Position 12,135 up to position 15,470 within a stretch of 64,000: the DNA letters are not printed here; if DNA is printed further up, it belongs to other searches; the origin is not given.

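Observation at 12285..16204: Second transhydroxylase-type pair with inverted gene order and an SCP2-like domain fused to the catalytic subunit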

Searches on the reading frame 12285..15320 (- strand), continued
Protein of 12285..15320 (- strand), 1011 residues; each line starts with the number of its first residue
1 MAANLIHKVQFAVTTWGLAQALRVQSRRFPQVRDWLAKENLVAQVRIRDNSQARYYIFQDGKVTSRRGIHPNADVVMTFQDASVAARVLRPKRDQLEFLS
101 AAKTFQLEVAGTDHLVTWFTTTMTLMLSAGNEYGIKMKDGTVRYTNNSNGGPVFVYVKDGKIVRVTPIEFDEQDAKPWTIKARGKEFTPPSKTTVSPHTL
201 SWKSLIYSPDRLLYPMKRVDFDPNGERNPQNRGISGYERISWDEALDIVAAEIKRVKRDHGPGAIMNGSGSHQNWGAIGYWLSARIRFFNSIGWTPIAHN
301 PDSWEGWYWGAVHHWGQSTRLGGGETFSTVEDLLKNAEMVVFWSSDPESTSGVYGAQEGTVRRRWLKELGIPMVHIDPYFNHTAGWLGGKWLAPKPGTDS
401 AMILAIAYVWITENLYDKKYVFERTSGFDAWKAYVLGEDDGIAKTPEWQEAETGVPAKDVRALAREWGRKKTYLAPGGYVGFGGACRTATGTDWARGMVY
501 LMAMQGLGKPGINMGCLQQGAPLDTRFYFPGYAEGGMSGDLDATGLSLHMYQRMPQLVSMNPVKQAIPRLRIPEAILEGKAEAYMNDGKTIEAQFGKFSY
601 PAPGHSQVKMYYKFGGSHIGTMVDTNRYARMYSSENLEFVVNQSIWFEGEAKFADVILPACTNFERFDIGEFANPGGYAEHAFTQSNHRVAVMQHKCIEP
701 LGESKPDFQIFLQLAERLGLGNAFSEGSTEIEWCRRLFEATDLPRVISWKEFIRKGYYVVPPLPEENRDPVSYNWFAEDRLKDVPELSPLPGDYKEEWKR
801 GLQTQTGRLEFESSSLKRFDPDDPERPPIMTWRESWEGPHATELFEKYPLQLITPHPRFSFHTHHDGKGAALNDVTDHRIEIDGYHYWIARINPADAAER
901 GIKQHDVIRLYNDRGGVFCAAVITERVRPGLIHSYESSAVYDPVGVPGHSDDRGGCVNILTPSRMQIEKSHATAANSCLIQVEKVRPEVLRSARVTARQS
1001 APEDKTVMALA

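Call 82: get_annotated_region(hit=H1, flank=9000)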
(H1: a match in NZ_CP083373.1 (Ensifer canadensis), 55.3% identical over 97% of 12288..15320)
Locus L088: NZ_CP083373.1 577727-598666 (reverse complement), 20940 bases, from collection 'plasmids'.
description: Ensifer canadensis strain T173 plasmid pT173c, complete sequence
organism: Ensifer canadensis (NCBI taxid 555315)
taxonomy: Bacteria; Pseudomonadota; Alphaproteobacteria; Hyphomicrobiales; Rhizobiaceae; Ensifer; Ensifer canadensis
host: -; source: Melilotus albus,Cell Culture; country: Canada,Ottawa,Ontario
typing (MOB-suite, as given by PLSDB): non-mobilizable; replicon rep_cluster_471
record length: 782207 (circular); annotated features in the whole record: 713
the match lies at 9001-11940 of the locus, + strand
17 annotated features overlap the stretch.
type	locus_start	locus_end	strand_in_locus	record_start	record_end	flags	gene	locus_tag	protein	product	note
CDS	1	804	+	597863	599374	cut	-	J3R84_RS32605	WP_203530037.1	GMC family oxidoreductase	-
CDS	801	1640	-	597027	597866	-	-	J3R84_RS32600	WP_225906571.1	helix-turn-helix domain-containing protein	-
CDS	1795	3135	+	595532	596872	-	hisD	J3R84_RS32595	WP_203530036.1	histidinol dehydrogenase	GO:0000105 - histidine biosynthetic process [Evidence IEA]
CDS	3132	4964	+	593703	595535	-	-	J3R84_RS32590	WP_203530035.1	thiamine pyrophosphate-binding protein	-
CDS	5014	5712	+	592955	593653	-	-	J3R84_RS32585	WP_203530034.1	hypothetical protein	-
CDS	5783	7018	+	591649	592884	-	-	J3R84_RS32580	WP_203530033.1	VOC family protein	-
CDS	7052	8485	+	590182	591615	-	-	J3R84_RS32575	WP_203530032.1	aspartate ammonia-lyase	-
CDS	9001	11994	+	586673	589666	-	-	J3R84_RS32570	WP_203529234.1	molybdopterin-dependent oxidoreductase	-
CDS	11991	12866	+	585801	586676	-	-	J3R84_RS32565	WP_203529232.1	4Fe-4S dicluster domain-containing protein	-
CDS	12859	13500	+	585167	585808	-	-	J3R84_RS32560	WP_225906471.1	TetR family transcriptional regulator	-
CDS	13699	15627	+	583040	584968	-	-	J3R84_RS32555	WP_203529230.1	acyl-CoA synthetase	-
CDS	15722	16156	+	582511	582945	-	-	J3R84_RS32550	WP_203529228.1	VOC family protein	-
CDS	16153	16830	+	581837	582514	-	-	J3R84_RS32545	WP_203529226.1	VOC family protein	-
CDS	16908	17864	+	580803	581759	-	-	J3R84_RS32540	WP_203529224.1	fumarylacetoacetate hydrolase family protein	-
CDS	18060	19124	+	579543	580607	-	-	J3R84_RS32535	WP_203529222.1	outer membrane protein transport protein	-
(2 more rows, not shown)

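Call 83: get_annotated_region(hit=H4, flank=9000)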
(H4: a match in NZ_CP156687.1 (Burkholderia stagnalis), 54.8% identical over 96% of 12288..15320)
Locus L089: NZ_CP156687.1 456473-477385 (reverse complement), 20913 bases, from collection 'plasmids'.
description: Burkholderia stagnalis strain YJ-2 plasmid plas2, complete sequence
organism: Burkholderia stagnalis (NCBI taxid 1503054)
taxonomy: Bacteria; Pseudomonadota; Betaproteobacteria; Burkholderiales; Burkholderiaceae; Burkholderia; Burkholderia stagnalis
host: -; source: Bacterial cells,soils collected in Guangdong Province, China; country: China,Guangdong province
typing (MOB-suite, as given by PLSDB): non-mobilizable
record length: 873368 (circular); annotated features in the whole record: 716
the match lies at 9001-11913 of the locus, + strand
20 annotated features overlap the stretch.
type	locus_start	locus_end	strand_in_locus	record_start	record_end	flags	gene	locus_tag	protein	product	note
CDS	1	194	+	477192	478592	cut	-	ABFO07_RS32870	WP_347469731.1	aspartate aminotransferase family protein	-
CDS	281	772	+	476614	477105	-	-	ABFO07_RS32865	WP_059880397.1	winged helix-turn-helix transcriptional regulator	-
CDS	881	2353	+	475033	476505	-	-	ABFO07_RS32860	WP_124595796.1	NAD-dependent succinate-semialdehyde dehydrogenase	-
CDS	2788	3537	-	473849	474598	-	-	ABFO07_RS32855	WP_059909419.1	TetR/AcrR family transcriptional regulator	GO:0006355 - regulation of DNA-templated transcription [Evidence IEA]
CDS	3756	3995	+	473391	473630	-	-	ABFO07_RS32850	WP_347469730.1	hypothetical protein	-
CDS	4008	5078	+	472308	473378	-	-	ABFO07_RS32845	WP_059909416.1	VOC family protein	-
CDS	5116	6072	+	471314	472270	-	-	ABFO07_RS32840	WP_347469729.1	fumarylacetoacetate hydrolase family protein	-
CDS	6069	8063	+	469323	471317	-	-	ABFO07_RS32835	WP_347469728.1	acyl-CoA synthetase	-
CDS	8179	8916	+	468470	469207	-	-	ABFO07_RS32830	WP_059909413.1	OmpW family outer membrane protein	-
CDS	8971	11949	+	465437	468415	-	-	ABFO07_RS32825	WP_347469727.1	molybdopterin-dependent oxidoreductase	-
CDS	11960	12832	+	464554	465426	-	-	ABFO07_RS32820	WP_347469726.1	4Fe-4S dicluster domain-containing protein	-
CDS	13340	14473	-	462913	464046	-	-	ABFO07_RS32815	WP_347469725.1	amidohydrolase family protein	-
CDS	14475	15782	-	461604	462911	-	-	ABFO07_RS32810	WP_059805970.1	MFS transporter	GO:0055085 - transmembrane transport [Evidence IEA]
CDS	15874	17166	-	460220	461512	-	-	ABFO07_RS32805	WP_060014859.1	CaiB/BaiF CoA-transferase family protein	-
CDS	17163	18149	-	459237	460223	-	-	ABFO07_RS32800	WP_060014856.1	hydroxymethylglutaryl-CoA lyase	-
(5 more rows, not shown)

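Call 84: get_annotated_region(hit=H5, flank=9000)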
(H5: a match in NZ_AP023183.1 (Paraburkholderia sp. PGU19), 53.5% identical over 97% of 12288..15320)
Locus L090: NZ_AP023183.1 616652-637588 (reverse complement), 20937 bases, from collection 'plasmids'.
description: Paraburkholderia sp. PGU19 plasmid PPGU19_p3, complete sequence
organism: Paraburkholderia sp. PGU19 (NCBI taxid 2735434)
taxonomy: Bacteria; Pseudomonadota; Betaproteobacteria; Burkholderiales; Burkholderiaceae; Paraburkholderia; Paraburkholderia sp. PGU19
host: -; source: Physopelta gutta; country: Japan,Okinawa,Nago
typing (MOB-suite, as given by PLSDB): mobilizable; relaxase MOBP,MOBP
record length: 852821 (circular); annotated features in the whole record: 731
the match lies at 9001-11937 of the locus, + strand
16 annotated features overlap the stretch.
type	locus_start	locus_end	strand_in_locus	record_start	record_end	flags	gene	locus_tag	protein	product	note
CDS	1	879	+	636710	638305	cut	-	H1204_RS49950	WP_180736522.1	MlaD family protein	-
CDS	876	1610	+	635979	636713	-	-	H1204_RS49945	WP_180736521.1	PqiC family protein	-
CDS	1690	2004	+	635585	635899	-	-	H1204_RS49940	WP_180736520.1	hypothetical protein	-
CDS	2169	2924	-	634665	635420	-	-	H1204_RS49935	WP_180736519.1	TetR/AcrR family transcriptional regulator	GO:0006355 - regulation of DNA-templated transcription [Evidence IEA]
CDS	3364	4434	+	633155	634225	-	-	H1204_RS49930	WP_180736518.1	VOC family protein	-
CDS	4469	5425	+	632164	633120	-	-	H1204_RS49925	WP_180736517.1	fumarylacetoacetate hydrolase family protein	-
CDS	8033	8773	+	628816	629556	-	-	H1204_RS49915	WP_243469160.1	OmpW family outer membrane protein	-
CDS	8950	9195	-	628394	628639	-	-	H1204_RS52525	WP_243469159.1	hypothetical protein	-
CDS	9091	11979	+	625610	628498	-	-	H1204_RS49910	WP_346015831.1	molybdopterin-dependent oxidoreductase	-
CDS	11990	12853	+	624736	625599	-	-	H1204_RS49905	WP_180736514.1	4Fe-4S dicluster domain-containing protein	-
CDS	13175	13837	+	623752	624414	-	-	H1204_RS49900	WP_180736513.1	TetR/AcrR family transcriptional regulator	GO:0006355 - regulation of DNA-templated transcription [Evidence IEA]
CDS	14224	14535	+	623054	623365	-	-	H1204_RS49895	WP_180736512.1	hypothetical protein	-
CDS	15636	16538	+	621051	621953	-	-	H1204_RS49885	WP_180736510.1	MinD/ParA family protein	-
CDS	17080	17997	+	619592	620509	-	-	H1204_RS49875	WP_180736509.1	LysR family transcriptional regulator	-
CDS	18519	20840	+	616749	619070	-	-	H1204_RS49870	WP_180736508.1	DUF3141 domain-containing protein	-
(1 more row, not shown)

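Call 85: get_annotated_region(hit=H7, flank=9000)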
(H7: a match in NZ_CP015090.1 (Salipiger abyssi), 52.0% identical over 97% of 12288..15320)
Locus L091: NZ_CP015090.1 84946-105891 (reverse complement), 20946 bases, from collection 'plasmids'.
description: Salipiger abyssi strain JLT2014 plasmid pPABY2, complete sequence
organism: Salipiger abyssi (NCBI taxid 1250539)
taxonomy: Bacteria; Pseudomonadota; Alphaproteobacteria; Rhodobacterales; Roseobacteraceae; Salipiger; Salipiger abyssi
host: -; source: single cell,marine seawater; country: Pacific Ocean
typing (MOB-suite, as given by PLSDB): non-mobilizable; replicon rep_cluster_508
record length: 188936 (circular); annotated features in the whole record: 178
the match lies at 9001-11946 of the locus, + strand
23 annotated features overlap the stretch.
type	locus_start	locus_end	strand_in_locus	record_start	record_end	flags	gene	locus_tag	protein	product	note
CDS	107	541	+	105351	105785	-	-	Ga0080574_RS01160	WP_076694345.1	nuclear transport factor 2 family protein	-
CDS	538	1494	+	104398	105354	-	-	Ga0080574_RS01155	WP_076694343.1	fumarylacetoacetate hydrolase family protein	-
CDS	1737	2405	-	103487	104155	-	-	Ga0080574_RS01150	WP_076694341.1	dienelactone hydrolase family protein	-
CDS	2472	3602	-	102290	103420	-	-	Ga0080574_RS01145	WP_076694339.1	outer membrane protein transport protein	-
CDS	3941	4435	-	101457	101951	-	-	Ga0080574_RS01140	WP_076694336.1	flavin reductase family protein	-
CDS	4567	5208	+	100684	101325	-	-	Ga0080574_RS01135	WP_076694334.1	TetR/AcrR family transcriptional regulator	-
CDS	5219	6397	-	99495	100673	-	-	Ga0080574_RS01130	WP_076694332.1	acyl-CoA dehydrogenase family protein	-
CDS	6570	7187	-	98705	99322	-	-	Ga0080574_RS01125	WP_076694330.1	isochorismatase family protein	-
CDS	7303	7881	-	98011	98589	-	-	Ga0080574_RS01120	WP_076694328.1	TetR/AcrR family transcriptional regulator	GO:0006355 - regulation of DNA-templated transcription [Evidence IEA]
CDS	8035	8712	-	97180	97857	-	-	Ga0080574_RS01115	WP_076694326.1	TetR/AcrR family transcriptional regulator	GO:0006355 - regulation of DNA-templated transcription [Evidence IEA]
CDS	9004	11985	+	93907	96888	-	-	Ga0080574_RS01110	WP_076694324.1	molybdopterin-dependent oxidoreductase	-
CDS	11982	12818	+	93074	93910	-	-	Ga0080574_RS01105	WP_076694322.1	4Fe-4S dicluster domain-containing protein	-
CDS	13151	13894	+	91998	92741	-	-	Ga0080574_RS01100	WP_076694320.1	3-oxoacyl-ACP reductase family protein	-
CDS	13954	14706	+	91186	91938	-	-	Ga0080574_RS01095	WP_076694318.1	glucose 1-dehydrogenase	-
CDS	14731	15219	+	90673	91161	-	-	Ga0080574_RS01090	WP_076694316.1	VOC family protein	-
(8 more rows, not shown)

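Call 86: get_annotated_region(hit=H9, flank=9000)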
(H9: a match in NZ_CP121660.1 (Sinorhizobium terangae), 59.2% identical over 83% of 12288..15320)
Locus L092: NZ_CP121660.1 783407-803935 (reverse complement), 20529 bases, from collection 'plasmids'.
description: Sinorhizobium terangae strain CB3126 plasmid pCB3126_1, complete sequence
organism: Sinorhizobium terangae (NCBI taxid 110322)
taxonomy: Bacteria; Pseudomonadota; Alphaproteobacteria; Hyphomicrobiales; Rhizobiaceae; Sinorhizobium; Sinorhizobium terangae
host: -; source: Desmanthus virgatus,cell culture; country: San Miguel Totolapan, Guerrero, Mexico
typing (MOB-suite, as given by PLSDB): conjugative; relaxase MOBQ; mating-pair formation MPF_T
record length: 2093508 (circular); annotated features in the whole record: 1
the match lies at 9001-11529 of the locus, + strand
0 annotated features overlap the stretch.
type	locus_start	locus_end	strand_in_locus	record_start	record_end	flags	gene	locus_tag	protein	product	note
